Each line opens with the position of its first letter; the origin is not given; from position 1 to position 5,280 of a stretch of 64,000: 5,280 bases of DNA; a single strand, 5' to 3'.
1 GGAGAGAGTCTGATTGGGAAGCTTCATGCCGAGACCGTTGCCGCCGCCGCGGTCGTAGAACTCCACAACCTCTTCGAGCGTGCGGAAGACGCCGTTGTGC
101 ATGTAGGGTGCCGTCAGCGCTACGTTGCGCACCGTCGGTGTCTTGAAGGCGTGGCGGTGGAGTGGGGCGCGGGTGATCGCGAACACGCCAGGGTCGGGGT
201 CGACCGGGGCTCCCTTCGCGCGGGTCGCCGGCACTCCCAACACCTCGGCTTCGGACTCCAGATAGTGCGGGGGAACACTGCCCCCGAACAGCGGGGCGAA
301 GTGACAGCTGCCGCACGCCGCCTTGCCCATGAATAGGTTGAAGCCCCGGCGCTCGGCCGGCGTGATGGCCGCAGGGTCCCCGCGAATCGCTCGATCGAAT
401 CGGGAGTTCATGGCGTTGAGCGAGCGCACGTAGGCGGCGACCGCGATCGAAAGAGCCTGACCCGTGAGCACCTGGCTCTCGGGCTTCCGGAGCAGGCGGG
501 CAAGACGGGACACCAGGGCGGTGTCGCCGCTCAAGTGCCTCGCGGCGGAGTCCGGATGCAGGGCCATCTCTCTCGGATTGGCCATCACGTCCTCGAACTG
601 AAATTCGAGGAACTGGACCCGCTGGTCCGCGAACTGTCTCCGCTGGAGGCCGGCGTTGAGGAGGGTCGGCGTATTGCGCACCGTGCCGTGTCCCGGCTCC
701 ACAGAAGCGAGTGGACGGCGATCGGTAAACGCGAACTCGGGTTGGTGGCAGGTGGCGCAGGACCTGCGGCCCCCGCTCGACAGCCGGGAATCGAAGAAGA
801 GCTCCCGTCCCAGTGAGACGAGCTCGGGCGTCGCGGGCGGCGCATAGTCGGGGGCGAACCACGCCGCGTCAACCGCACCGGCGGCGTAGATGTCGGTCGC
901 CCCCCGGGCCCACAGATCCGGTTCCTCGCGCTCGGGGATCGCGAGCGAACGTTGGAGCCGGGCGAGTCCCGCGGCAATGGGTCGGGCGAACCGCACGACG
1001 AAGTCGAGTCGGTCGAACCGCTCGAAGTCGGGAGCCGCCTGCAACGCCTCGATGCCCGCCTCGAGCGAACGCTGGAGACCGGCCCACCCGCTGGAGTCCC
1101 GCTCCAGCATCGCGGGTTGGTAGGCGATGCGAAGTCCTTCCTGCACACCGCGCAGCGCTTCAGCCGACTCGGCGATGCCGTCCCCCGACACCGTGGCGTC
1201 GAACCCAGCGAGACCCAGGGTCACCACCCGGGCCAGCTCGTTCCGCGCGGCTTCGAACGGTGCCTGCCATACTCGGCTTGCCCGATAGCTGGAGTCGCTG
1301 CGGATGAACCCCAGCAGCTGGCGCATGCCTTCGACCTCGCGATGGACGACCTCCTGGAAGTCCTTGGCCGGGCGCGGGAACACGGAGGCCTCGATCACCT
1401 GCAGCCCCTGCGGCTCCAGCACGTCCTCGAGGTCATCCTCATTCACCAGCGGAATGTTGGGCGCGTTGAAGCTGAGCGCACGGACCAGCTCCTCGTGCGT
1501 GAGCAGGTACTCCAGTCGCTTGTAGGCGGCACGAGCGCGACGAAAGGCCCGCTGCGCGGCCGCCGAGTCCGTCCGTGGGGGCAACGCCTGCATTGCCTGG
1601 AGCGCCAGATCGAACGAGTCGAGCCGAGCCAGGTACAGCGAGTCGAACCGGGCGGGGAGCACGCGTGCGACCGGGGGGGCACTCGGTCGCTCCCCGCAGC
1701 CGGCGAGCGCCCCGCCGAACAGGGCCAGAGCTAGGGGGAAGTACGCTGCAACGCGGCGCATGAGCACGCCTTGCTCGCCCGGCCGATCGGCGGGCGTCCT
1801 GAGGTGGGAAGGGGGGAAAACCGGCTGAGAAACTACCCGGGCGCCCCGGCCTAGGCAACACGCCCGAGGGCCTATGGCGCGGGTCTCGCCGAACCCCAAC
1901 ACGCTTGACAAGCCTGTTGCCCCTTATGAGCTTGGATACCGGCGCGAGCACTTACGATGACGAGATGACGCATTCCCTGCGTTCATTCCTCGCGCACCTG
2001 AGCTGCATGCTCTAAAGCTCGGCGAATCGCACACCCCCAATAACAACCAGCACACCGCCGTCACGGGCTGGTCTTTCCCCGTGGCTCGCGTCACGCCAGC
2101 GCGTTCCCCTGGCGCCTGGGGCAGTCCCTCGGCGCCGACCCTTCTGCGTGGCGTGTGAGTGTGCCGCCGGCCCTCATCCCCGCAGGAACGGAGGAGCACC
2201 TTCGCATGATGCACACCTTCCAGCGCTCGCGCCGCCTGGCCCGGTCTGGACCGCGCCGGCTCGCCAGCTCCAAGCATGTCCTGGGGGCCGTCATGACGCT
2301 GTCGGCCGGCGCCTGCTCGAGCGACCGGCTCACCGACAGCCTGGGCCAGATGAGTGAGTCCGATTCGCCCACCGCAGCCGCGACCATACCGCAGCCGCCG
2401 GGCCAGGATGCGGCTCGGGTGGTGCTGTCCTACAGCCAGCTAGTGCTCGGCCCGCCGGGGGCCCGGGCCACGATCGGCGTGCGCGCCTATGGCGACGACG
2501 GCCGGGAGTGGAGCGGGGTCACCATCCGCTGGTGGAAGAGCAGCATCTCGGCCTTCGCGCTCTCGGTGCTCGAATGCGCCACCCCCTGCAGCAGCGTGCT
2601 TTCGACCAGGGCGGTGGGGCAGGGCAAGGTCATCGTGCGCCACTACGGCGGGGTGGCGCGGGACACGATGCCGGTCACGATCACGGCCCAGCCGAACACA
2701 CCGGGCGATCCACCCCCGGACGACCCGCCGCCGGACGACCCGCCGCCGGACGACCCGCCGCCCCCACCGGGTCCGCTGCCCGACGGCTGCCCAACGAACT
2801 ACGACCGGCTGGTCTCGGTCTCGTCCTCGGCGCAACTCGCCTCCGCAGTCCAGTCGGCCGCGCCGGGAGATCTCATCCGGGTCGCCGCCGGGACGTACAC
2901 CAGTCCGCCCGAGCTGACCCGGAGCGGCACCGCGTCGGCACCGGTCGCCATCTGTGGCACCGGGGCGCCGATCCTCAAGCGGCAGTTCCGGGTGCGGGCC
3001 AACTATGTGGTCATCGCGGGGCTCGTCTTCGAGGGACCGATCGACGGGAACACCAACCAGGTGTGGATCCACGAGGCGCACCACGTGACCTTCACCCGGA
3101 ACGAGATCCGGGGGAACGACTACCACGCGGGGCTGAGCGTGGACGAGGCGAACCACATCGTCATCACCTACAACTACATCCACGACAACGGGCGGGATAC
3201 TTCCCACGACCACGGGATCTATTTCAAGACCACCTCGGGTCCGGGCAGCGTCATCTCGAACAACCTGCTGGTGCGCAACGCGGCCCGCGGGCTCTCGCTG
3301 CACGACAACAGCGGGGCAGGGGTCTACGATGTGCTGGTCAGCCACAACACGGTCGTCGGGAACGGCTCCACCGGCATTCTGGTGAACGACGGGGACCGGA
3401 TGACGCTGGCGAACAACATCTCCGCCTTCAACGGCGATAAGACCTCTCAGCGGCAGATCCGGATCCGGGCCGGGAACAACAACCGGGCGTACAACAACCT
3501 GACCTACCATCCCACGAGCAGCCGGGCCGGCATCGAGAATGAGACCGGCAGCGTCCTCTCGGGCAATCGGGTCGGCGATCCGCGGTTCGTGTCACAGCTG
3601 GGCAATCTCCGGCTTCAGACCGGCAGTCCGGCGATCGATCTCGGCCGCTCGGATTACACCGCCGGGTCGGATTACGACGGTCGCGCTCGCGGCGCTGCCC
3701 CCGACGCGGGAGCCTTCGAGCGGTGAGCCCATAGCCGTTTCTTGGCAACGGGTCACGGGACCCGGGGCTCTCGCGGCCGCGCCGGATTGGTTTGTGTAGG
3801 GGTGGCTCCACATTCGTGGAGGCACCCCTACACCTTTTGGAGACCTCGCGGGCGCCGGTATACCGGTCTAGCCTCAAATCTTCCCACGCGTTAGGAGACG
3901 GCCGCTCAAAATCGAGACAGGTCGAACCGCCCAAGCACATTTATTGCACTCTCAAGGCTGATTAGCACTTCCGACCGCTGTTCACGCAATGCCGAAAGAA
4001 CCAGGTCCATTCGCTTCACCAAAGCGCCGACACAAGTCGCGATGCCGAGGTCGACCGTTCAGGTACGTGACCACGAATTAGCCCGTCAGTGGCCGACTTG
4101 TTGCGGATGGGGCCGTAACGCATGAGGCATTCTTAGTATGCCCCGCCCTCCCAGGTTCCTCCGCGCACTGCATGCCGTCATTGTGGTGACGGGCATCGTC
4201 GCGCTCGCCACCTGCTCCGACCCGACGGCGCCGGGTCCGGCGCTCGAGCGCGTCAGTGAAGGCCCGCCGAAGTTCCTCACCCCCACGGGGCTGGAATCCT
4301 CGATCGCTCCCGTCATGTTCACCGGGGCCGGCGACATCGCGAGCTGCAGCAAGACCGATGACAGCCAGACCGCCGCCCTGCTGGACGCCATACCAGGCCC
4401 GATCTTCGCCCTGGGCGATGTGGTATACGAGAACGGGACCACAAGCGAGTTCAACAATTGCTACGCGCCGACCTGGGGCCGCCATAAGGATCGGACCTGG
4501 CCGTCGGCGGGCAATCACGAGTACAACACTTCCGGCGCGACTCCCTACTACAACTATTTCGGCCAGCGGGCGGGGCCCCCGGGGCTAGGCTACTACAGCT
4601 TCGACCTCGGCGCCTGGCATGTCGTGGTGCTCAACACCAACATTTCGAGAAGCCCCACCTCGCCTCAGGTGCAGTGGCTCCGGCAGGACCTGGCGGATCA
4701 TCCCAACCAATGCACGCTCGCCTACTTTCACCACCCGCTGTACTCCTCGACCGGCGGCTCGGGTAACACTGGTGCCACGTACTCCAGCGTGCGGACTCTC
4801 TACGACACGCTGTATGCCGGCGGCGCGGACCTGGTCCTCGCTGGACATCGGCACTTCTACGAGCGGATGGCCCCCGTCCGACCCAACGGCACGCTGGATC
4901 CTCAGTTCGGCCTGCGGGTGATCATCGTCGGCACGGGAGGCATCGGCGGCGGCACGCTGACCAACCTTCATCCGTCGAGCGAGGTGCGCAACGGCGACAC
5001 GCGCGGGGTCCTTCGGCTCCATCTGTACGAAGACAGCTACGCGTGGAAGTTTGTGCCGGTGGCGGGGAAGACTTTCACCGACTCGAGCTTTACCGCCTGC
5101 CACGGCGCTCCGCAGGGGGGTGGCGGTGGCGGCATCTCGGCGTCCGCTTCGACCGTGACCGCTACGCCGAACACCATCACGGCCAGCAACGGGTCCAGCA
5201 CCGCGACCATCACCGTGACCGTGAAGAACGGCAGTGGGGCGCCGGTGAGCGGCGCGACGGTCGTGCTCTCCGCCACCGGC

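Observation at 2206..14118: Five-gene mosaic locus of secreted (lipo)proteins built by shuffling phosphoesterase, Ig-like, beta-helix and two unassigned modules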

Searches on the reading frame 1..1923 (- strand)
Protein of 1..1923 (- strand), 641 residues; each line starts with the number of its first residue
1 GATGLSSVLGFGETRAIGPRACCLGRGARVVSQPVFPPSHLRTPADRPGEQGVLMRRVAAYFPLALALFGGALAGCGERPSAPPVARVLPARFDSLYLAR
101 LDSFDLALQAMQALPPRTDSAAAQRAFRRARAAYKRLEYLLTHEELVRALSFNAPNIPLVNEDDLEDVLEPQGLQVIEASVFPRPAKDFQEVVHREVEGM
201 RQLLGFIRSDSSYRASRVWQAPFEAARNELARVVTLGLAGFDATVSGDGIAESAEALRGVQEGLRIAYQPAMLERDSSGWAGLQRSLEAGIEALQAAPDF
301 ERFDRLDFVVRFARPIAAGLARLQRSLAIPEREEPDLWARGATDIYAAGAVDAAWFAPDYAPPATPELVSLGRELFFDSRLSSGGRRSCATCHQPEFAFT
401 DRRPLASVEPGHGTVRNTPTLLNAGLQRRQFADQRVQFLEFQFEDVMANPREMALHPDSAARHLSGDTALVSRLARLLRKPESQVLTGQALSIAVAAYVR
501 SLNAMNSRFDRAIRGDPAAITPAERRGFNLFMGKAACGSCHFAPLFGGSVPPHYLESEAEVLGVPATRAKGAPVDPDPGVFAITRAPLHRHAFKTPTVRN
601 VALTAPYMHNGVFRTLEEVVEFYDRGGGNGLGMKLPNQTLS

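Call 11: search_protein_families(library=pfam, proteins=[window:1-1923:-], max_evalue=0.001)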
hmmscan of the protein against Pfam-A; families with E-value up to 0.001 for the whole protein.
window:1-1923:- (641 aa): 1 family
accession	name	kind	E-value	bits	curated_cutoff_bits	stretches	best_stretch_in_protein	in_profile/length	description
PF03150.19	CCP_MauG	-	1.5e-37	130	25.6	1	367-516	2-147/149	Di-haem cytochrome c peroxidase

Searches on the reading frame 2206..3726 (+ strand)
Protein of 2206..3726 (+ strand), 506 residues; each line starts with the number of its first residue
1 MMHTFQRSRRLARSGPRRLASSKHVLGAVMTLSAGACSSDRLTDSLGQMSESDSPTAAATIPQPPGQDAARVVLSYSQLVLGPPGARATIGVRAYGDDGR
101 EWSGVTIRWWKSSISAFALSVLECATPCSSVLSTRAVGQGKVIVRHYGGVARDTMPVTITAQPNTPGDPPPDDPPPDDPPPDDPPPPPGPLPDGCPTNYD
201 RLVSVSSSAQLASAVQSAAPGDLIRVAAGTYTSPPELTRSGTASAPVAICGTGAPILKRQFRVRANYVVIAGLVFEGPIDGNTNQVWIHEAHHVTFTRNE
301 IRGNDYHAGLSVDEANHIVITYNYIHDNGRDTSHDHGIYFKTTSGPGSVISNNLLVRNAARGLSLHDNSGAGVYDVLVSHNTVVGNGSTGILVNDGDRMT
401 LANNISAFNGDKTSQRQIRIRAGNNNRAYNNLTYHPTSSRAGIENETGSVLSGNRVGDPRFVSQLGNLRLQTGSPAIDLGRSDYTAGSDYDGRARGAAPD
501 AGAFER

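Call 8: search_protein_families(library=pfam, proteins=[window:2206-3726:+], max_evalue=0.01)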
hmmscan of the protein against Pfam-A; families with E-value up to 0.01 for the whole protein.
window:2206-3726:+ (506 aa): 2 families
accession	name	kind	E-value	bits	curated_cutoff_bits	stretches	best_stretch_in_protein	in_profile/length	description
PF13229.12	Beta_helix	-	6.2e-14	52.4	25.9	2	280-370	65-149/158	Right handed beta helix region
PF05048.19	NosD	-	1.7e-07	31.4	23.6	1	279-431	34-167/212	Periplasmic copper-binding protein (NosD)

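Call 13: search_protein_families(library=ncbifam, proteins=[window:2206-3726:+], max_evalue=0.01)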
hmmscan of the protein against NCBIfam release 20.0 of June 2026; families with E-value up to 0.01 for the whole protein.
window:2206-3726:+ (506 aa): 2 families
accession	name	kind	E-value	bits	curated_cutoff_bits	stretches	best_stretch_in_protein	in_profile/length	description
NF041518.1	choice_anch_Q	domain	9.7e-07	28.9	25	1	467-505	16-56/58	choice-of-anchor Q domain-containing protein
TIGR04247.1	NosD_copper_fam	subfamily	2.7e-06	26.2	300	1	211-353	1-143/377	nitrous oxide reductase family maturation protein NosD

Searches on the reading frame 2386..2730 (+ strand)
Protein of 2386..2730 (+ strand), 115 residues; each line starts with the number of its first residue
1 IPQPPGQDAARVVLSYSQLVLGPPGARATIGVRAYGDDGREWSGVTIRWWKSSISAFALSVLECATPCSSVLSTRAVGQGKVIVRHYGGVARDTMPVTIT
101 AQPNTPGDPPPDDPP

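Call 44: search_protein_families(library=pfam, proteins=[window:2386-2730:+], max_evalue=10)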
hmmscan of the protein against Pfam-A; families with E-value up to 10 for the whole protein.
window:2386-2730:+ (115 aa): 0 families

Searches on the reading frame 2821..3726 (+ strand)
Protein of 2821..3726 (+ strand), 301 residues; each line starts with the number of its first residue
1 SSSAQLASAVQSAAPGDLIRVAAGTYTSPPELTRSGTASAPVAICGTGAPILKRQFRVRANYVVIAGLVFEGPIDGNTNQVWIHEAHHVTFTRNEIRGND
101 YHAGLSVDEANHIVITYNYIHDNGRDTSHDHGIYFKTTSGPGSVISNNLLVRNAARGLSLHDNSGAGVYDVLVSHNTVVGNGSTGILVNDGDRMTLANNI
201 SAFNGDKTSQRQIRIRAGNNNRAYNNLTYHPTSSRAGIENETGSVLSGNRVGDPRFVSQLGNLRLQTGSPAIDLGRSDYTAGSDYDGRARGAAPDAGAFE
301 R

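Call 60: search_protein_families(library=phrogs, proteins=[window:2821-3726:+], max_evalue=0.01)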
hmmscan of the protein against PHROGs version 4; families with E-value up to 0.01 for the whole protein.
window:2821-3726:+ (301 aa): 0 families

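Call 70: search_solved_structures(query=window:2821-3726:+, max_evalue=1)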
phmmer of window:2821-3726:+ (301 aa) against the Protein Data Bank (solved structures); distinct sequences matched with E-value up to 1: 0.

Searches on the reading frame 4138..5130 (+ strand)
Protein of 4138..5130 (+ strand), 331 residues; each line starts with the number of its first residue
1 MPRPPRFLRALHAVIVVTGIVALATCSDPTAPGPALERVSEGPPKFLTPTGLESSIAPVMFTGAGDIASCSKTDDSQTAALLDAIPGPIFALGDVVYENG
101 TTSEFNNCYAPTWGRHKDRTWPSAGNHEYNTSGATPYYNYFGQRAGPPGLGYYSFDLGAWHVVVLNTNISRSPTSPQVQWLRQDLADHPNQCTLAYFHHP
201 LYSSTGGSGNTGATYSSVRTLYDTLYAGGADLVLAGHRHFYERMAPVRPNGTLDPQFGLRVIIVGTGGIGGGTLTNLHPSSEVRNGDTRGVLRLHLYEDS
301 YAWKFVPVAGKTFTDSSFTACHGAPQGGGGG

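Call 17: search_solved_structures(query=window:4138-5130:+, max_evalue=0.01)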
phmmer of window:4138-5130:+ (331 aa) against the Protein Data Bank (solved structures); distinct sequences matched with E-value up to 0.01: 9.
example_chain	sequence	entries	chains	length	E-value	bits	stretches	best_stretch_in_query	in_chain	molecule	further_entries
6gja_A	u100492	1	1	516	2.8e-09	40.2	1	150-269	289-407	Purple acid phosphatase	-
6git_A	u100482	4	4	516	3.4e-09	39.9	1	150-269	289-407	Purple acid phosphatase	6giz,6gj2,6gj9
1xzw_A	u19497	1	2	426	2.6e-07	33.7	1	57-246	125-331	purple acid phosphatase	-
1kbp_A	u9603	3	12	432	7.9e-07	32.1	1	46-246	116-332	PURPLE ACID PHOSPHATASE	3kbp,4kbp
6hwr_D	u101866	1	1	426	8.4e-07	32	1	46-246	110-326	Fe(3+)-Zn(2+) purple acid phosphatase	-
2qfp_A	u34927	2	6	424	8.4e-07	32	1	46-247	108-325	Purple acid phosphatase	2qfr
4dhl_A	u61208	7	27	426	8.5e-07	32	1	46-247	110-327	Purple acid phosphatase | Fe(3+)-Zn(2+) purple acid phosphatase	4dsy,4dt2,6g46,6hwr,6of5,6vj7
8brn_A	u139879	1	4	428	8.6e-07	32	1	46-247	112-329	Fe(3+)-Zn(2+) purple acid phosphatase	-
6ofd_A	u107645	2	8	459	9.6e-07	31.8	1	46-247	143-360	Fe(3+)-Zn(2+) purple acid phosphatase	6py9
